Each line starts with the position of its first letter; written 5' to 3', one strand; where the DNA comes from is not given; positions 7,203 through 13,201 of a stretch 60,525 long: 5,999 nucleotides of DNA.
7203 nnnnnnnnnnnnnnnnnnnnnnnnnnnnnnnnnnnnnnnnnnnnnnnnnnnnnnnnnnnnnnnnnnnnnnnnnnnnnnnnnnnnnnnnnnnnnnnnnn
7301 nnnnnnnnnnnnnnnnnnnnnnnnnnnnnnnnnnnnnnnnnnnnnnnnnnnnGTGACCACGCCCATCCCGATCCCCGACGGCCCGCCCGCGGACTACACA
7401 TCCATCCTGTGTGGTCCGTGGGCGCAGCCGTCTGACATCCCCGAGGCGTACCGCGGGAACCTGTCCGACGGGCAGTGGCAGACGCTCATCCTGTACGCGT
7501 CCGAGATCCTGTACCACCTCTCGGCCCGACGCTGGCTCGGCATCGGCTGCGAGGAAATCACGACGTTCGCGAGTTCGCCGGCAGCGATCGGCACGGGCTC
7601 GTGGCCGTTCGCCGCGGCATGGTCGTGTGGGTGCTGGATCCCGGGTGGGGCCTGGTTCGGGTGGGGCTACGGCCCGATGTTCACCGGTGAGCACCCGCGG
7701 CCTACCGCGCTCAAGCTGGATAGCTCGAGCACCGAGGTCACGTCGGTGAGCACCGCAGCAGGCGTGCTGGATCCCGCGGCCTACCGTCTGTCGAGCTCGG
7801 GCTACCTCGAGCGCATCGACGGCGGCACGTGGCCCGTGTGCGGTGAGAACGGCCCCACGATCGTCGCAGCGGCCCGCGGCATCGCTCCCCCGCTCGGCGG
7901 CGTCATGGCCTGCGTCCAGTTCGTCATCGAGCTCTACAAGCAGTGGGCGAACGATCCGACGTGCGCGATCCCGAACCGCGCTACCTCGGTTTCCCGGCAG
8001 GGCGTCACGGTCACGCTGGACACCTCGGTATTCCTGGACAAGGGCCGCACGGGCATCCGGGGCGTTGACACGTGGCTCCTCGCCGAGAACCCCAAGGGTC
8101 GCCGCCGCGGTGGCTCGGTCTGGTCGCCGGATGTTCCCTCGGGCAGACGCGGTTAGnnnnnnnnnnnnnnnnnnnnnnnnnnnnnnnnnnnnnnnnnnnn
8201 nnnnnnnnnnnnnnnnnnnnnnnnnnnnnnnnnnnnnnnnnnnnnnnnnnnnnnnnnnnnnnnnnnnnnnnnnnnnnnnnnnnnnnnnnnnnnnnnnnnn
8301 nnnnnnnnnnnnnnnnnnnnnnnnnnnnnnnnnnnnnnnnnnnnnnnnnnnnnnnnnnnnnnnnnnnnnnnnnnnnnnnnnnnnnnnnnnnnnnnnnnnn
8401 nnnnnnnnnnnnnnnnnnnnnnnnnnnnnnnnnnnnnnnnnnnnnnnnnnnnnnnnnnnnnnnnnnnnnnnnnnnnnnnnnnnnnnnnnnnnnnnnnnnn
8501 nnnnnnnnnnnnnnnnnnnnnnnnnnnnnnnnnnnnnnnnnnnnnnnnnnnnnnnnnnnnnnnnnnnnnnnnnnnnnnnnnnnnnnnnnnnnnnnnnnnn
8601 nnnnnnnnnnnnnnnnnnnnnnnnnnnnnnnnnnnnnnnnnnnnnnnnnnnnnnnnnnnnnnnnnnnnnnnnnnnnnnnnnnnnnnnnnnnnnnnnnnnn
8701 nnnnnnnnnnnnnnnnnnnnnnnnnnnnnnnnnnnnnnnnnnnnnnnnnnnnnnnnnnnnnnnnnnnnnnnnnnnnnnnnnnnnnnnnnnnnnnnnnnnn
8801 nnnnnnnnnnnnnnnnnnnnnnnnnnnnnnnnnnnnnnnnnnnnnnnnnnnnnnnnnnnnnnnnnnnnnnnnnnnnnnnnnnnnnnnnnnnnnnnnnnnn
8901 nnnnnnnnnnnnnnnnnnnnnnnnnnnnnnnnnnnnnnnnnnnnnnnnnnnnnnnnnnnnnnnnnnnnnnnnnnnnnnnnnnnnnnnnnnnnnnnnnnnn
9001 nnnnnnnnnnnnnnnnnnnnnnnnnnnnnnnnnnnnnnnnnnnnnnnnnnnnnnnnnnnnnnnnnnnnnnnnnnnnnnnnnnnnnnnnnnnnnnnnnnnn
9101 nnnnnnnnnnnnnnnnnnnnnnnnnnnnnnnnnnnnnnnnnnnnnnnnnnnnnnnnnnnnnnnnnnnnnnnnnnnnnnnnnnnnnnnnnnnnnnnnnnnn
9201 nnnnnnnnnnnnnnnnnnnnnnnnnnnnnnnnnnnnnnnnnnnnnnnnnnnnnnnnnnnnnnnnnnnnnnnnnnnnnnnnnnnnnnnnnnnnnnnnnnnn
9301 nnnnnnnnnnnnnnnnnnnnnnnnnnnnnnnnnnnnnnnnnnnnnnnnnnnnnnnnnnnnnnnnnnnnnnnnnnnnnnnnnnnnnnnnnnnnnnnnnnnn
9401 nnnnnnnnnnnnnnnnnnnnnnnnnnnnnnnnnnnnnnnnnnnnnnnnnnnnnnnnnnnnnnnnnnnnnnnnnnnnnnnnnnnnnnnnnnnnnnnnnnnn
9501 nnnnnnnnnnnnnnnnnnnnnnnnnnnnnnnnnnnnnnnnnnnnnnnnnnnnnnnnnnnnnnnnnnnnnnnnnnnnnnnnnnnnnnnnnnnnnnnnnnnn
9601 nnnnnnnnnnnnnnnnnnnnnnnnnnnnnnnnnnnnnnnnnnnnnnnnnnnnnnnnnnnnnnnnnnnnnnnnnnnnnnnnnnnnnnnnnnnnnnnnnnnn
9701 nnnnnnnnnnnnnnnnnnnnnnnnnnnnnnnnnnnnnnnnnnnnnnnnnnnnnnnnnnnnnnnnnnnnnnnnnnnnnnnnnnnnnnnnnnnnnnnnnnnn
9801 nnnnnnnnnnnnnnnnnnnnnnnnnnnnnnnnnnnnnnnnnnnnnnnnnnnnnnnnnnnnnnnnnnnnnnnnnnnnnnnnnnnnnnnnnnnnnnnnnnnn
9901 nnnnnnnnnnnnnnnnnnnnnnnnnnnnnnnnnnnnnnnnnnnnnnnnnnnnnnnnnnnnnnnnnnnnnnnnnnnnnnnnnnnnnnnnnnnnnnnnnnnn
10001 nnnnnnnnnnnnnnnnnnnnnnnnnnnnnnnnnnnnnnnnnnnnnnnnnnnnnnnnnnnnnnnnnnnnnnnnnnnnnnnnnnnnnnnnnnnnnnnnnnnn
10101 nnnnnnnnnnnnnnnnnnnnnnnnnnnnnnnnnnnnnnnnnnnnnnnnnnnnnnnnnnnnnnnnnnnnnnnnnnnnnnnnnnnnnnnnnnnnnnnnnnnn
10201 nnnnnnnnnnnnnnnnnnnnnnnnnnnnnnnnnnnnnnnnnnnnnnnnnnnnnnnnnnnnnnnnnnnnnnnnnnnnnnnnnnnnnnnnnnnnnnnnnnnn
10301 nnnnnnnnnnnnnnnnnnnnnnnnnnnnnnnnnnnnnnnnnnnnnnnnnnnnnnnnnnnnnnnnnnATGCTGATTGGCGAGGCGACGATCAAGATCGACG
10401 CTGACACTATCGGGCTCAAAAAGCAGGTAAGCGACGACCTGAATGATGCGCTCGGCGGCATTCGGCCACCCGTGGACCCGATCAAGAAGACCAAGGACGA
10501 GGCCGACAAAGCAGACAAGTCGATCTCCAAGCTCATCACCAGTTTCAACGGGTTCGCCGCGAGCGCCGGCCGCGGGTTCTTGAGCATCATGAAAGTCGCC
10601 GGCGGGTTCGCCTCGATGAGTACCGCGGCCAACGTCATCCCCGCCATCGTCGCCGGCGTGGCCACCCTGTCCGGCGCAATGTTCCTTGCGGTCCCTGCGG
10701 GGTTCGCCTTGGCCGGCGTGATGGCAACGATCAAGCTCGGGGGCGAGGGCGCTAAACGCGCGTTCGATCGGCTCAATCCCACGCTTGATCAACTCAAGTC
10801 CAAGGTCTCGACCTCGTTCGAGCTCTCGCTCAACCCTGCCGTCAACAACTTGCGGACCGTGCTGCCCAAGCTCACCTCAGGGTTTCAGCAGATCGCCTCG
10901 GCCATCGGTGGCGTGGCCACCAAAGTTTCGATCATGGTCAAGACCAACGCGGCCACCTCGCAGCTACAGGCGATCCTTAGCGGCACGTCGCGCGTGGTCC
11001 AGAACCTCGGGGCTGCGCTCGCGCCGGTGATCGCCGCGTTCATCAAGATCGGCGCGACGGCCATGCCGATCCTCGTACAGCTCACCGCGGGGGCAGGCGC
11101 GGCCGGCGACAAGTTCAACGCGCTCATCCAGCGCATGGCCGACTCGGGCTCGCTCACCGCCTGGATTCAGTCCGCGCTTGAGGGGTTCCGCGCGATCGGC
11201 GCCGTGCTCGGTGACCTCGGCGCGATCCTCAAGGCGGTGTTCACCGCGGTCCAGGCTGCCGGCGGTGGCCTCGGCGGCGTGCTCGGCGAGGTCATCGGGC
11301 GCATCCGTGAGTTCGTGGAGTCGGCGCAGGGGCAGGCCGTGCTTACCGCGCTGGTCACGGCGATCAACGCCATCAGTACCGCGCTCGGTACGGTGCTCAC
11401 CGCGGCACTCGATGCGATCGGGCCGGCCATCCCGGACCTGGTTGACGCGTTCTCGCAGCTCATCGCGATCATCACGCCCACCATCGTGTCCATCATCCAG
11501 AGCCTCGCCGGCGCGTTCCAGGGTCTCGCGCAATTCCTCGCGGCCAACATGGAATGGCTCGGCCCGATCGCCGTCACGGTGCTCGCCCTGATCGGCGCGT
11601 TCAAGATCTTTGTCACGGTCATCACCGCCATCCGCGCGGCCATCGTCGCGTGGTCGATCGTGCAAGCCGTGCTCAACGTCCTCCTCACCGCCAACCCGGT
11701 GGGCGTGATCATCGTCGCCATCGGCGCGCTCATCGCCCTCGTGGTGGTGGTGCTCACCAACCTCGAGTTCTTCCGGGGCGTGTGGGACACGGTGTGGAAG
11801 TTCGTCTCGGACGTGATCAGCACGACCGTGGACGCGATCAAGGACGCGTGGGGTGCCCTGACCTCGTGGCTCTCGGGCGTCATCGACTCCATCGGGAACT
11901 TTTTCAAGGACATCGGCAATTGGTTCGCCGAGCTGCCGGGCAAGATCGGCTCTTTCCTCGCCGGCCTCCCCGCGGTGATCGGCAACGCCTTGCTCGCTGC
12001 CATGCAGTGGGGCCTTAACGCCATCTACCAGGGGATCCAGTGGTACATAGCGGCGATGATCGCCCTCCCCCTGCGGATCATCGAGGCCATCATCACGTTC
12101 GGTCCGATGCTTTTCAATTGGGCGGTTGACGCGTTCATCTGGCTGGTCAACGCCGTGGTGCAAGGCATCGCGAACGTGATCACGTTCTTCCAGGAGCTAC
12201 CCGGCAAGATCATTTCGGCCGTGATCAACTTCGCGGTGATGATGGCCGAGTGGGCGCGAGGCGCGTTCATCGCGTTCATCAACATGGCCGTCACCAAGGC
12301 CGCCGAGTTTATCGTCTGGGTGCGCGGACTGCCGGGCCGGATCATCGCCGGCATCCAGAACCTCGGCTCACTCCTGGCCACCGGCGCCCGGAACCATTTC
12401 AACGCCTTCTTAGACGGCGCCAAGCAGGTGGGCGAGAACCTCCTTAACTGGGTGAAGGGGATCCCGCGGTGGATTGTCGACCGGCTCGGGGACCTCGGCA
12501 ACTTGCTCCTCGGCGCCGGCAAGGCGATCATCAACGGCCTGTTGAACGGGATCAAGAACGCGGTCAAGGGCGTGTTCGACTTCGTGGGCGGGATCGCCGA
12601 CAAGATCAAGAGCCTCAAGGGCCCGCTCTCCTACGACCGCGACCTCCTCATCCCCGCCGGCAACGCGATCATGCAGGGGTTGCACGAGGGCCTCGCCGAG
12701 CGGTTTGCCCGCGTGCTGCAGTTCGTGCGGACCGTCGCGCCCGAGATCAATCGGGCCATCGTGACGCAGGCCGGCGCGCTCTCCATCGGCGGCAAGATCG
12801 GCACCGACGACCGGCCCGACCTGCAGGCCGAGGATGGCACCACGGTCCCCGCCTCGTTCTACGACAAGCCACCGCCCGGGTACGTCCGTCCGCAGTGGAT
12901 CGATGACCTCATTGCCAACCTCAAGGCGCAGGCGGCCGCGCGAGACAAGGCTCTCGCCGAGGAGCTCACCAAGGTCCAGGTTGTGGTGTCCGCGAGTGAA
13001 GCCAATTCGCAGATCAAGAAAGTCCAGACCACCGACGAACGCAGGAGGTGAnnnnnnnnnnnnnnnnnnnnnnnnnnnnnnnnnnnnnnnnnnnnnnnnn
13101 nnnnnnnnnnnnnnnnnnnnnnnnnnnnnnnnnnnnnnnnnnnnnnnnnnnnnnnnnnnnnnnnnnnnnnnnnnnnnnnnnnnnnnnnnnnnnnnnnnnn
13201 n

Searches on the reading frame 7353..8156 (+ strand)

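Call 9: search_protein_families(library=phrogs, proteins=[window:7353-8156:+], max_evalue=0.00001)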
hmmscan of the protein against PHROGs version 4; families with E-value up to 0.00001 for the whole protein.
window:7353-8156:+ (267 aa): 1 family
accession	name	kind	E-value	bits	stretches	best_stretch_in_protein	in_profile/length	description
phrog_783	-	connector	2.5e-33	116.5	1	43-265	26-252/254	head-tail adaptor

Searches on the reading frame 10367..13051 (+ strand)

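Call 9: search_protein_families(library=phrogs, proteins=[window:10367-13051:+], max_evalue=0.00001)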
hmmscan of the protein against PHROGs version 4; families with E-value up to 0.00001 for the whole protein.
window:10367-13051:+ (894 aa): 22 families
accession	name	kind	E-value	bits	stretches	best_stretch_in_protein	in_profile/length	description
phrog_305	-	tail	1.5e-84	286.4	2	20-545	95-678/1001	tail length tape measure protein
phrog_58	-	tail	3.3e-43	149.3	1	375-845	559-1029/1544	tail length tape measure protein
phrog_5493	-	tail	6.1e-39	135.1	1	36-801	381-1034/1102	tail length tape measure protein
phrog_5448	-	tail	1.4e-33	116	1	129-748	1467-1963/3103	tail length tape measure protein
phrog_4197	-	tail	2.5e-32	112.7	1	136-780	523-1125/1783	tail length tape measure protein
phrog_6090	-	tail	1.8e-31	109.8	2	131-330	476-676/1853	tail length tape measure protein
phrog_971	-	lysis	9.3e-28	98.4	1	257-748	322-753/1338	endolysin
phrog_934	-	tail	1.6e-24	86.5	1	140-406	272-537/1988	tail length tape measure protein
phrog_24198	-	unknown function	4.2e-22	80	1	714-806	180-272/350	-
phrog_6435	-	tail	2.8e-18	65.8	1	135-499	372-719/2090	tail length tape measure protein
phrog_3547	-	tail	4.7e-16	58.8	1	162-770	361-669/1767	tail length tape measure protein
phrog_1535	-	tail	4.9e-14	52.5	1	30-752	494-1041/1152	tail length tape measure protein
phrog_1272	-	tail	2.4e-12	46.5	1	327-697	537-949/1606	tail length tape measure protein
phrog_1204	-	tail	4.5e-11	42.4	1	46-520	527-995/1483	tail protein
phrog_991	-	tail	5.4e-11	41.8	1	337-620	568-793/1966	tail length tape measure protein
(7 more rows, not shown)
